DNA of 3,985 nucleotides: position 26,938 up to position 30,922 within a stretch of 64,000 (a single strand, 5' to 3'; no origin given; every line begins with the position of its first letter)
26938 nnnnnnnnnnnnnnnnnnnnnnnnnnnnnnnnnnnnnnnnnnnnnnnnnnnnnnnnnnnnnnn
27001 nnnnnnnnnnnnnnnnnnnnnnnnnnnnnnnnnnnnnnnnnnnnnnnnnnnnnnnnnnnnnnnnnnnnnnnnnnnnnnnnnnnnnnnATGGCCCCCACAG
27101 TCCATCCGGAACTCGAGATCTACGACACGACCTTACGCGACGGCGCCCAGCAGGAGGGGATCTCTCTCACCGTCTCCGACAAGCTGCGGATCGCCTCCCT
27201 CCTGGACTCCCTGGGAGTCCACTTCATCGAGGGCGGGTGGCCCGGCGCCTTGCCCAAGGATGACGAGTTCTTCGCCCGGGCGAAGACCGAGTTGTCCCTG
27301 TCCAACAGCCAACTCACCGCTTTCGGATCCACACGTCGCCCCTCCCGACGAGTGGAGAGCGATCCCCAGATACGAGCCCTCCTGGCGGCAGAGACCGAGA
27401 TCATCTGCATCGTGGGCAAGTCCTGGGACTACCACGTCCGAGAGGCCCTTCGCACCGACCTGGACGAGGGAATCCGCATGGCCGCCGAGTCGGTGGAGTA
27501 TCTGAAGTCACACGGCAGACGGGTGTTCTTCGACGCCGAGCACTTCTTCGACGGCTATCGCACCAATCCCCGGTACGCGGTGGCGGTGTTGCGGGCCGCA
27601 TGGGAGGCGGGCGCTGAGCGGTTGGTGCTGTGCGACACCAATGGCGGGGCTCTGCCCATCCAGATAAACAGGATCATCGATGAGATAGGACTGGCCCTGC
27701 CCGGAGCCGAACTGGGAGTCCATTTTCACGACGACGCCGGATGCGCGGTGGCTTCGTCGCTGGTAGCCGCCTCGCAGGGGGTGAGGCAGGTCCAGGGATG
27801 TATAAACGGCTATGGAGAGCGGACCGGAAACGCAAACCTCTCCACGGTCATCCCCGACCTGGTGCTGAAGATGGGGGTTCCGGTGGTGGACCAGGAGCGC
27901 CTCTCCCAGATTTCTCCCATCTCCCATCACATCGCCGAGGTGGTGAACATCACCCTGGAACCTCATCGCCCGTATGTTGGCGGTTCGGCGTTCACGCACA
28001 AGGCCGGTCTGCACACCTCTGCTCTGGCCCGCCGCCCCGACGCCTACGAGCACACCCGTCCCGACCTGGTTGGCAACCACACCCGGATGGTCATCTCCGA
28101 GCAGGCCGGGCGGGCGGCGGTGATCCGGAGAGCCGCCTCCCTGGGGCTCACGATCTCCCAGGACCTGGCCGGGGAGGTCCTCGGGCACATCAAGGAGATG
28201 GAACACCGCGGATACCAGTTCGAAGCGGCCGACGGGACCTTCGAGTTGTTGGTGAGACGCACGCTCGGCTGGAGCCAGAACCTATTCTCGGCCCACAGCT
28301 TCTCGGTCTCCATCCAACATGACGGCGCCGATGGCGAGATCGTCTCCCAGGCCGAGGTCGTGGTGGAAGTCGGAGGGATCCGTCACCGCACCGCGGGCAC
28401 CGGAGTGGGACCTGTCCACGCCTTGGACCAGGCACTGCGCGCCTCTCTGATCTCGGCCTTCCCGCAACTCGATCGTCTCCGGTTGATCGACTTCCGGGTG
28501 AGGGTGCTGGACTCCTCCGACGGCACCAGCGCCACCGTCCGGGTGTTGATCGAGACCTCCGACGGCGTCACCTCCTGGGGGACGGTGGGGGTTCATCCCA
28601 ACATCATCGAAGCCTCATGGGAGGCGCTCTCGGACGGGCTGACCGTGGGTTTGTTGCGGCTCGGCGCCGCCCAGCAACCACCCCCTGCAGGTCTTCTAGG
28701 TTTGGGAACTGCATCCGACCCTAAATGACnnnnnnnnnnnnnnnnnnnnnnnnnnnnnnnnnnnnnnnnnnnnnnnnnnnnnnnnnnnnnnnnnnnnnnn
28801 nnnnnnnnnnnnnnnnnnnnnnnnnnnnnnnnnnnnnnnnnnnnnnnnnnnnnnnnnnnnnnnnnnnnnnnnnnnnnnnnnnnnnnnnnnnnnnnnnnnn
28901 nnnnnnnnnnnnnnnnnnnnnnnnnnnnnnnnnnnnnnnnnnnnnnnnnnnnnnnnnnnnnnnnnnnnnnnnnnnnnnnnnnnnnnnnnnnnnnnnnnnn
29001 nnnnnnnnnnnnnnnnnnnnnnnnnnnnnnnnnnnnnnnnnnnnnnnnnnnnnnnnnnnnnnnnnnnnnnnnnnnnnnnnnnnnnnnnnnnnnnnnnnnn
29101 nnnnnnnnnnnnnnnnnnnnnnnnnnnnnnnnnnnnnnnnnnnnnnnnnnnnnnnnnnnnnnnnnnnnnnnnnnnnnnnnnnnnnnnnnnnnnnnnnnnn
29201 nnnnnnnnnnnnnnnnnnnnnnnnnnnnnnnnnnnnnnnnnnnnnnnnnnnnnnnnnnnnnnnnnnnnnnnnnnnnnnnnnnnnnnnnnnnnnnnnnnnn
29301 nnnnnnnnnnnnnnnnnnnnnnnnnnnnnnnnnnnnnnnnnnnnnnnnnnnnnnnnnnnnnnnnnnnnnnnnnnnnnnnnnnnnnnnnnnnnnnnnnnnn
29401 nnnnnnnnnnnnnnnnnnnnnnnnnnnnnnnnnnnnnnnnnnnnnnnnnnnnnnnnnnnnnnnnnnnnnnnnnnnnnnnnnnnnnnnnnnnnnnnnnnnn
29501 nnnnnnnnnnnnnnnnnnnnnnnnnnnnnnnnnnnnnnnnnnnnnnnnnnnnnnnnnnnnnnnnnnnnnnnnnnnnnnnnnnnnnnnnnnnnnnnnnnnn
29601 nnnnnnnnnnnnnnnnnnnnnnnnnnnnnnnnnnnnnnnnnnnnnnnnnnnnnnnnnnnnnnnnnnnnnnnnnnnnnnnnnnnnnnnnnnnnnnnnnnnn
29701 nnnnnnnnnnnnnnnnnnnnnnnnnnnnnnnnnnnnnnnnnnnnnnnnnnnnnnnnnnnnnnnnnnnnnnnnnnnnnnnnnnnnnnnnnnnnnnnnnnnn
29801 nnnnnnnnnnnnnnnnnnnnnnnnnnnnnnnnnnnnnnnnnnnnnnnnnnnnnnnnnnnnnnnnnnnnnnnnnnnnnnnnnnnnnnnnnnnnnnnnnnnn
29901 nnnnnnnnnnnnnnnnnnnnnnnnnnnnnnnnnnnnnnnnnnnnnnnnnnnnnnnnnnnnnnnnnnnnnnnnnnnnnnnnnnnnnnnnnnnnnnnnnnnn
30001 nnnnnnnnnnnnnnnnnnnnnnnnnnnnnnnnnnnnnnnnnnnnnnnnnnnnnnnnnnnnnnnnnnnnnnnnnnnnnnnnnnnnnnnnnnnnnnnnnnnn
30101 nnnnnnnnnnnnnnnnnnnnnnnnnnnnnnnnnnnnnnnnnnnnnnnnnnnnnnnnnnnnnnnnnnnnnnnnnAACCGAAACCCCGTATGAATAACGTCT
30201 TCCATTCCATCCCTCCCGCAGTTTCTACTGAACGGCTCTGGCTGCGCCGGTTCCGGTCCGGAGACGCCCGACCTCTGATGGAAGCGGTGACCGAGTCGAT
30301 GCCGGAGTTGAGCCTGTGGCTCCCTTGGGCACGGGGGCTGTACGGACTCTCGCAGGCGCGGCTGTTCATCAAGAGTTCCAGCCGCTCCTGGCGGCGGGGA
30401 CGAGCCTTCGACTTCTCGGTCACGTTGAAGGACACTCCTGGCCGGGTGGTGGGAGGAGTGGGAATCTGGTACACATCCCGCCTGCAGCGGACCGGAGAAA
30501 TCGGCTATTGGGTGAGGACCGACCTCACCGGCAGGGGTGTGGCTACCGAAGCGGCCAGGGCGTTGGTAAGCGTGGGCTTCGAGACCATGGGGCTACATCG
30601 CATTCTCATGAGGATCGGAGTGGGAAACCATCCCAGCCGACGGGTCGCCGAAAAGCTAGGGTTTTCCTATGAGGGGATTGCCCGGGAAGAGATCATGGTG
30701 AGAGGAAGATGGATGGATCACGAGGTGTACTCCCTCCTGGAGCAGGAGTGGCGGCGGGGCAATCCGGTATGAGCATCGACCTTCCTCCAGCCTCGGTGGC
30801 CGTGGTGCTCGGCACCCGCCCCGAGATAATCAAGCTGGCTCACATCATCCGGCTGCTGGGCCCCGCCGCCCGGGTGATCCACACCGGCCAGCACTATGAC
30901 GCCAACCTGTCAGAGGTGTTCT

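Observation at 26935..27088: Ile-codon leader peptide plus terminator hairpin: apparent attenuator controlling citramalate synthase (cimA)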

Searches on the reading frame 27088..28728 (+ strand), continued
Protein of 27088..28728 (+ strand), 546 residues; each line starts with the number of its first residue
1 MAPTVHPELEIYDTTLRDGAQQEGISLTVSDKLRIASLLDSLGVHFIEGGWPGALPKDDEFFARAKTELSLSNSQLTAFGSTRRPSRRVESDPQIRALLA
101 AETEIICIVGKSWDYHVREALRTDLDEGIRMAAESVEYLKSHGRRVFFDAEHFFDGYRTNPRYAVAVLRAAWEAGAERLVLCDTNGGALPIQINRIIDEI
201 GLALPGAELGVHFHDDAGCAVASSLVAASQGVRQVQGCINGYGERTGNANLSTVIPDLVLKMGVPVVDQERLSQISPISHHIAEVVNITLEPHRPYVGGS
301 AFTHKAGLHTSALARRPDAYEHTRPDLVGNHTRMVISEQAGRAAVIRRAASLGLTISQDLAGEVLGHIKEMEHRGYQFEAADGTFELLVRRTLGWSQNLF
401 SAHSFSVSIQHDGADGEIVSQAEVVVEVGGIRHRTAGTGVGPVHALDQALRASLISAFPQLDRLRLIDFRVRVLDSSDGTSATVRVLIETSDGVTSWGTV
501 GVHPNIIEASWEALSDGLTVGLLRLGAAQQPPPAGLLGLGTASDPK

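Call 35: search_protein_families(library=ncbifam, proteins=[L035:966-2015:+, L035:2058-2978:+, L068:1949-2938:+, L069:1990-2955:+, L079:766-1806:+, L079:1840-2757:+, L040:965-2056:+, L040:1956-2981:+], max_evalue=1e-10)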
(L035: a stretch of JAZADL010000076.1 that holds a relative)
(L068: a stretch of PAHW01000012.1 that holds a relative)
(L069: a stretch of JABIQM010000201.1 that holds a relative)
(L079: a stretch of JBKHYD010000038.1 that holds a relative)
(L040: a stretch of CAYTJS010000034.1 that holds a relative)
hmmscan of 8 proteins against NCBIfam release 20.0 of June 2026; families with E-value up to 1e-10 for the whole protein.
L035:966-2015:+ (349 aa): 16 families
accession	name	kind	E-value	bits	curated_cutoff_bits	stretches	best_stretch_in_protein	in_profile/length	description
NF002898.0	PRK03437.1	equivalog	1.5e-145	484.8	393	1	25-348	4-345/347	3-isopropylmalate dehydrogenase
TIGR02089.1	TTC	equivalog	5.5e-100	334.7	470.4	1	25-337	3-332/352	tartrate dehydrogenase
NF006048.0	PRK08194.1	equivalog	5.6e-91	305.2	501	1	26-341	4-333/352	tartrate dehydrogenase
TIGR02088.1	LEU3_arch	subfamily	3.8e-80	269.5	409.8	1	29-341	2-311/324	isopropylmalate/isohomocitrate dehydrogenases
NF040626.1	AksF2_Meth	equivalog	6.9e-79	265.5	540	1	27-329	3-301/333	homoisocitrate dehydrogenase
TIGR00169.1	leuB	equivalog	1.2e-69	235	353.2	1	27-342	1-334/349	3-isopropylmalate dehydrogenase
NF006529.0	PRK08997.1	equivalog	1.6e-68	231.2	510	1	25-329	3-306/335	isocitrate dehydrogenase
NF040619.1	AksF_Meth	equivalog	1.9e-68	231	500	1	27-332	3-322/343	homoisocitrate dehydrogenase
NF006673.0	PRK09222.1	equivalog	1.3e-65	222.3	509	1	26-327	5-305/482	NADP-dependent isocitrate dehydrogenase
NF040855.1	iso_homocit_dh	equivalog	2.4e-60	204.6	680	1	26-317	2-281/345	isocitrate--homoisocitrate dehydrogenase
TIGR02924.1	ICDH_alpha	equivalog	3.2e-55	188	561.35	1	28-327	3-301/473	isocitrate dehydrogenase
TIGR00175.1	mito_nad_idh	equivalog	5.2e-54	183.6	432.4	1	26-331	4-307/334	isocitrate dehydrogenase (NAD(+))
TIGR00183.1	prok_nadp_idh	equivalog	1.9e-31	109.4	567.3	1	235-326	291-379/417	isocitrate dehydrogenase (NADP(+))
NF005425.0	PRK07006.1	equivalog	2.9e-30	105.4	490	1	168-326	203-379/416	NADP-dependent isocitrate dehydrogenase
NF005036.0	PRK06451.1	equivalog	3.3e-28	98.6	484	1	30-329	28-375/412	NADP-dependent isocitrate dehydrogenase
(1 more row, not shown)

L035:2058-2978:+ (306 aa): 17 families
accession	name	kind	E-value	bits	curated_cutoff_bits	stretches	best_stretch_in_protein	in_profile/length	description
NF005146.0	PRK06606.1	equivalog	1.2e-127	425.2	279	1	4-304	4-306/307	branched-chain amino acid transaminase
TIGR01122.1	ilvE_I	equivalog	1.7e-124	414.8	245.55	1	10-304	1-298/298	branched-chain-amino-acid transaminase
NF006185.0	PRK08320.1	subfamily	3.1e-81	272.8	363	1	7-291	3-284/292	branched-chain amino acid aminotransferase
NF005726.0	PRK07544.1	equivalog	2.8e-80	269.6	396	1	6-293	10-291/295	branched-chain amino acid aminotransferase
NF009126.0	PRK12479.1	equivalog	9.1e-71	238.5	518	1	7-291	4-285/299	branched-chain-amino-acid transaminase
NF009897.0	PRK13357.1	equivalog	3.8e-40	137.8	307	1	7-304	41-357/358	branched-chain amino acid aminotransferase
TIGR01121.1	D_amino_aminoT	equivalog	2.4e-38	131.9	277.45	2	167-289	151-274/276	D-amino-acid transaminase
TIGR01123.1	ilvE_II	equivalog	1.2e-37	129.6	250.05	1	10-301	1-310/313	branched-chain-amino-acid transaminase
NF009896.0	PRK13356.1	equivalog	4.2e-36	124.5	262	1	5-291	6-284/287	branched-chain amino acid aminotransferase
NF005209.0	PRK06680.1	subfamily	3e-34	118.2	320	1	168-291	157-282/286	D-amino-acid transaminase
NF005800.0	PRK07650.1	equivalog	6.8e-34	117.4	308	1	9-288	3-274/290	aminodeoxychorismate lyase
NF009066.0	PRK12400.1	equivalog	3.2e-23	82.6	538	1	167-290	158-282/290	D-amino-acid transaminase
NF004761.0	PRK06092.1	equivalog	5.6e-21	75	260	1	10-271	3-251/268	aminodeoxychorismate lyase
TIGR03461.1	pabC_Proteo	equivalog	3.9e-20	72.2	176.85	1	21-270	8-248/262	aminodeoxychorismate lyase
NF005888.0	PRK07849.1-3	equivalog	1.3e-19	70.3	273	1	16-273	22-275/298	aminodeoxychorismate lyase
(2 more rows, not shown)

L068:1949-2938:+ (329 aa): 16 families
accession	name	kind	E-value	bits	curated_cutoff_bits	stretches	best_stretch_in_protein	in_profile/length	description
NF002898.0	PRK03437.1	equivalog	9.5e-132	439.5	393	1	3-308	5-323/347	3-isopropylmalate dehydrogenase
TIGR02089.1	TTC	equivalog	1.1e-93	314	470.4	1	3-318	4-337/352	tartrate dehydrogenase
NF006048.0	PRK08194.1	equivalog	1.2e-86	291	501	1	4-318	5-334/352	tartrate dehydrogenase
TIGR02088.1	LEU3_arch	subfamily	7.5e-75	252.1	409.8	1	5-307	1-300/324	isopropylmalate/isohomocitrate dehydrogenases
NF040626.1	AksF2_Meth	equivalog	8.6e-73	245.5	540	1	4-312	3-307/333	homoisocitrate dehydrogenase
NF006529.0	PRK08997.1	equivalog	2.6e-67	227.2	510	1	3-308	4-308/335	isocitrate dehydrogenase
NF040619.1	AksF_Meth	equivalog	1.2e-64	218.6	500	1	3-315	2-329/343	homoisocitrate dehydrogenase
TIGR00169.1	leuB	equivalog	2.1e-64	217.8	353.2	1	4-318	1-334/349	3-isopropylmalate dehydrogenase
NF040855.1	iso_homocit_dh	equivalog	2.6e-62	211.1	680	1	4-304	3-289/345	isocitrate--homoisocitrate dehydrogenase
NF006673.0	PRK09222.1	equivalog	1.1e-61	209.3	509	1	3-316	5-318/482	NADP-dependent isocitrate dehydrogenase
TIGR00175.1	mito_nad_idh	equivalog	2.1e-54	184.9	432.4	1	3-317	4-318/334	isocitrate dehydrogenase (NAD(+))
TIGR02924.1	ICDH_alpha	equivalog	2.2e-51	175.4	561.35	1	4-304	2-301/473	isocitrate dehydrogenase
NF005425.0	PRK07006.1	equivalog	2.4e-29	102.4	490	1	212-307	291-383/416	NADP-dependent isocitrate dehydrogenase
TIGR00183.1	prok_nadp_idh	equivalog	5.9e-27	94.5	567.3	1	213-311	292-387/417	isocitrate dehydrogenase (NADP(+))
NF005036.0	PRK06451.1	equivalog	3.7e-22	78.6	484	1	5-318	26-388/412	NADP-dependent isocitrate dehydrogenase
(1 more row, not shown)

L069:1990-2955:+ (321 aa): 16 families
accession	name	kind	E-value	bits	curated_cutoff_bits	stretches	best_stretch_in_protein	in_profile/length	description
NF002898.0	PRK03437.1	equivalog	2.5e-135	451.2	393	1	3-321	5-345/347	3-isopropylmalate dehydrogenase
TIGR02089.1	TTC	equivalog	2.5e-91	306.2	470.4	1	3-300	4-322/352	tartrate dehydrogenase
NF006048.0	PRK08194.1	equivalog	3.9e-86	289.3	501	1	4-301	5-320/352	tartrate dehydrogenase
TIGR02088.1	LEU3_arch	subfamily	7.4e-81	271.9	409.8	1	6-303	2-300/324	isopropylmalate/isohomocitrate dehydrogenases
NF040626.1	AksF2_Meth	equivalog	9.7e-77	258.4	540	1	4-301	3-300/333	homoisocitrate dehydrogenase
NF040619.1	AksF_Meth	equivalog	8.1e-70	235.6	500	1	4-302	3-319/343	homoisocitrate dehydrogenase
TIGR00169.1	leuB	equivalog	3.6e-69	233.4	353.2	1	5-301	2-320/349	3-isopropylmalate dehydrogenase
NF006529.0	PRK08997.1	equivalog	8.7e-66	222.2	510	1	3-301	4-305/335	isocitrate dehydrogenase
NF006673.0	PRK09222.1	equivalog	8e-64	216.4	509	1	3-300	5-305/482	NADP-dependent isocitrate dehydrogenase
NF040855.1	iso_homocit_dh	equivalog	5e-61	206.9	680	1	3-290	2-280/345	isocitrate--homoisocitrate dehydrogenase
TIGR00175.1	mito_nad_idh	equivalog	1.5e-54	185.4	432.4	1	3-302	4-305/334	isocitrate dehydrogenase (NAD(+))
TIGR02924.1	ICDH_alpha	equivalog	2.5e-54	185.1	561.35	1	5-299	3-300/473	isocitrate dehydrogenase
TIGR00183.1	prok_nadp_idh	equivalog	1.1e-30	106.9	567.3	1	210-299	291-379/417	isocitrate dehydrogenase (NADP(+))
NF005425.0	PRK07006.1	equivalog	7e-30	104.1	490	1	209-299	290-379/416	NADP-dependent isocitrate dehydrogenase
NF005610.0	PRK07362.1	equivalog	5.2e-23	81.4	585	1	211-299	349-436/474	NADP-dependent isocitrate dehydrogenase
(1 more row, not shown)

L079:766-1806:+ (346 aa): 16 families
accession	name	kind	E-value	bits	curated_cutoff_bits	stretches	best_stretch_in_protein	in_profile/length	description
NF002898.0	PRK03437.1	equivalog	1.2e-150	501.6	393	1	24-346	6-345/347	3-isopropylmalate dehydrogenase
TIGR02089.1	TTC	equivalog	2.2e-100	336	470.4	1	23-339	4-336/352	tartrate dehydrogenase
NF006048.0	PRK08194.1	equivalog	3.4e-92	309.3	501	1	24-341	5-335/352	tartrate dehydrogenase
TIGR02088.1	LEU3_arch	subfamily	2.6e-81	273.3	409.8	1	25-341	1-313/324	isopropylmalate/isohomocitrate dehydrogenases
NF040626.1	AksF2_Meth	equivalog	1.8e-78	264.2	540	1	24-339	3-314/333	homoisocitrate dehydrogenase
NF006529.0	PRK08997.1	equivalog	1.2e-70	238.1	510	1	23-332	4-311/335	isocitrate dehydrogenase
NF040619.1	AksF_Meth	equivalog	1.3e-69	234.9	500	1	23-341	2-333/343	homoisocitrate dehydrogenase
TIGR00169.1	leuB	equivalog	6.5e-68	229.3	353.2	1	24-339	1-333/349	3-isopropylmalate dehydrogenase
NF006673.0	PRK09222.1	equivalog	7.7e-67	226.3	509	1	24-328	6-308/482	NADP-dependent isocitrate dehydrogenase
NF040855.1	iso_homocit_dh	equivalog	6.4e-61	206.5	680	1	24-340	3-304/345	isocitrate--homoisocitrate dehydrogenase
TIGR00175.1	mito_nad_idh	equivalog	1e-59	202.4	432.4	1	23-329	4-307/334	isocitrate dehydrogenase (NAD(+))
TIGR02924.1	ICDH_alpha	equivalog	1.4e-54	186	561.35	1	24-328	2-304/473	isocitrate dehydrogenase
TIGR00183.1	prok_nadp_idh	equivalog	8.9e-33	113.7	567.3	1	233-328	291-383/417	isocitrate dehydrogenase (NADP(+))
NF005425.0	PRK07006.1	equivalog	1.3e-32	113.1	490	1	165-328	203-383/416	NADP-dependent isocitrate dehydrogenase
NF005036.0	PRK06451.1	equivalog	9.5e-26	90.5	484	1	165-328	195-376/412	NADP-dependent isocitrate dehydrogenase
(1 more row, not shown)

L079:1840-2757:+ (305 aa): 19 families
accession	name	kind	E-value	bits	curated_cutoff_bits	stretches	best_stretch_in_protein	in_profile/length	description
NF005146.0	PRK06606.1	equivalog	2.6e-125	417.4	279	1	6-303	6-305/307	branched-chain amino acid transaminase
TIGR01122.1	ilvE_I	equivalog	1.5e-119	398.7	245.55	1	10-302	1-296/298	branched-chain-amino-acid transaminase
NF005726.0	PRK07544.1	equivalog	1.3e-86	290.4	396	1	8-293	12-291/295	branched-chain amino acid aminotransferase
NF006185.0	PRK08320.1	subfamily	4.1e-78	262.5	363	1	7-292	3-285/292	branched-chain amino acid aminotransferase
NF009126.0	PRK12479.1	equivalog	7.4e-61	205.9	518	1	8-294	5-288/299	branched-chain-amino-acid transaminase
NF009897.0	PRK13357.1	equivalog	1.4e-39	135.9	307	1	7-303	41-356/358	branched-chain amino acid aminotransferase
TIGR01123.1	ilvE_II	equivalog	8e-35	120.3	250.05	1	10-302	1-311/313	branched-chain-amino-acid transaminase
NF009896.0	PRK13356.1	equivalog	1.4e-34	119.5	262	1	7-288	8-281/287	branched-chain amino acid aminotransferase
NF005800.0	PRK07650.1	equivalog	4.3e-33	114.8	308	1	9-292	3-278/290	aminodeoxychorismate lyase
TIGR01121.1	D_amino_aminoT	equivalog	2.9e-30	105.4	277.45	2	163-288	147-273/276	D-amino-acid transaminase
NF005209.0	PRK06680.1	subfamily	3.7e-30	104.8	320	1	166-291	155-282/286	D-amino-acid transaminase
TIGR03461.1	pabC_Proteo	equivalog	1.5e-23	83.3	176.85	1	20-271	7-249/262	aminodeoxychorismate lyase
NF004761.0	PRK06092.1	equivalog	1.6e-22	80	260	1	9-271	2-251/268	aminodeoxychorismate lyase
NF005888.0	PRK07849.1-3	equivalog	3.1e-20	72.3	273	1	24-281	30-283/298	aminodeoxychorismate lyase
NF006734.0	PRK09266.1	subfamily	7.9e-15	54.8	202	1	54-289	45-265/270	hypothetical protein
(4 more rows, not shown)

L040:965-2056:+ (363 aa): 16 families
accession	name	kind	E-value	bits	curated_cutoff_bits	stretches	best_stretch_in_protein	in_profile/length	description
NF002898.0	PRK03437.1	equivalog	3.1e-145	483.8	393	2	143-363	119-345/347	3-isopropylmalate dehydrogenase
TIGR02089.1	TTC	equivalog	8.1e-96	321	470.4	2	145-345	125-324/352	tartrate dehydrogenase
NF006048.0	PRK08194.1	equivalog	2.6e-86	289.9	501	2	145-350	123-326/352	tartrate dehydrogenase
TIGR02088.1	LEU3_arch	subfamily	3.9e-77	259.6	409.8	2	144-344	107-298/324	isopropylmalate/isohomocitrate dehydrogenases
NF040626.1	AksF2_Meth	equivalog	1.4e-73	248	540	2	145-345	107-301/333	homoisocitrate dehydrogenase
NF040619.1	AksF_Meth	equivalog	1.5e-68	231.4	500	2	145-344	123-318/343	homoisocitrate dehydrogenase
NF006529.0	PRK08997.1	equivalog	9.9e-67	225.2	510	1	146-345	112-306/335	isocitrate dehydrogenase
TIGR00169.1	leuB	equivalog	1.5e-64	218.2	353.2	2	145-347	124-323/349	3-isopropylmalate dehydrogenase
NF006673.0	PRK09222.1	equivalog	8.7e-63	212.9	509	1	144-350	113-312/482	NADP-dependent isocitrate dehydrogenase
NF040855.1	iso_homocit_dh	equivalog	1.1e-55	189.2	680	2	148-333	107-281/345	isocitrate--homoisocitrate dehydrogenase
TIGR00175.1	mito_nad_idh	equivalog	2.7e-52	178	432.4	1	145-351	111-311/334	isocitrate dehydrogenase (NAD(+))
TIGR02924.1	ICDH_alpha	equivalog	6.1e-52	177.2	561.35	1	144-344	109-302/473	isocitrate dehydrogenase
TIGR00183.1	prok_nadp_idh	equivalog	4.7e-30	104.8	567.3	1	183-343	203-380/417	isocitrate dehydrogenase (NADP(+))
NF005425.0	PRK07006.1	equivalog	2.6e-27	95.6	490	1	251-343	291-380/416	NADP-dependent isocitrate dehydrogenase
NF005036.0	PRK06451.1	equivalog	4.8e-26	91.4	484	1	182-345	194-375/412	NADP-dependent isocitrate dehydrogenase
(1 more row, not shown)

L040:1956-2981:+ (341 aa): 17 families
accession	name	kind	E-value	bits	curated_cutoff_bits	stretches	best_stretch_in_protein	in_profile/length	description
NF005146.0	PRK06606.1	equivalog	5.3e-127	423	279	1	38-338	4-306/307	branched-chain amino acid transaminase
TIGR01122.1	ilvE_I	equivalog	1.8e-125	418.1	245.55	1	44-338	1-298/298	branched-chain-amino-acid transaminase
NF005726.0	PRK07544.1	equivalog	6.1e-82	275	396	1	42-327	12-291/295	branched-chain amino acid aminotransferase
NF006185.0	PRK08320.1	subfamily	1e-80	271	363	1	42-324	4-283/292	branched-chain amino acid aminotransferase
NF009126.0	PRK12479.1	equivalog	5.4e-67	226.1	518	1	42-325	5-285/299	branched-chain-amino-acid transaminase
NF009896.0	PRK13356.1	equivalog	7e-37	127.1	262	1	43-324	10-283/287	branched-chain amino acid aminotransferase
TIGR01121.1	D_amino_aminoT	equivalog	1.6e-35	122.7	277.45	1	201-321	151-272/276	D-amino-acid transaminase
NF009897.0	PRK13357.1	equivalog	1.6e-35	122.6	307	1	41-338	41-357/358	branched-chain amino acid aminotransferase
NF005800.0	PRK07650.1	equivalog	2.4e-35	122.2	308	1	43-324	3-276/290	aminodeoxychorismate lyase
TIGR01123.1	ilvE_II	equivalog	4.3e-33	114.6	250.05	1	44-338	1-313/313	branched-chain-amino-acid transaminase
NF005209.0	PRK06680.1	subfamily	1.4e-32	112.7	320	1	42-325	4-282/286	D-amino-acid transaminase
NF004761.0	PRK06092.1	equivalog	9.6e-21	74.2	260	1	44-318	3-263/268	aminodeoxychorismate lyase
TIGR03461.1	pabC_Proteo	equivalog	7.5e-20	71.2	176.85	1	55-307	8-251/262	aminodeoxychorismate lyase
NF005888.0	PRK07849.1-3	equivalog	1.5e-18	66.8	273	1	60-318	32-286/298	aminodeoxychorismate lyase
NF009066.0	PRK12400.1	equivalog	1.9e-17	63.7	538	1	202-321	159-279/290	D-amino-acid transaminase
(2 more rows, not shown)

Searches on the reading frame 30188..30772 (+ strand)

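Call 47: search_protein_families(library=pfam, proteins=[window:30188-30772:+], max_evalue=0.01)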
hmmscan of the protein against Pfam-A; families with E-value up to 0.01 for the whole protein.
window:30188-30772:+ (194 aa): 3 families
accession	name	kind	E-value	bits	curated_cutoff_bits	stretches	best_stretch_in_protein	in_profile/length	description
PF13302.13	Acetyltransf_3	-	3.2e-28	99.6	25.4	1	16-159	1-137/138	Acetyltransferase (GNAT) domain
PF00583.31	Acetyltransf_1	-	1.7e-11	44.8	20.7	1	75-159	33-116/116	Acetyltransferase (GNAT) family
PF13420.13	Acetyltransf_4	-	3.3e-06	27.6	24.3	1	102-178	76-153/155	Acetyltransferase (GNAT) domain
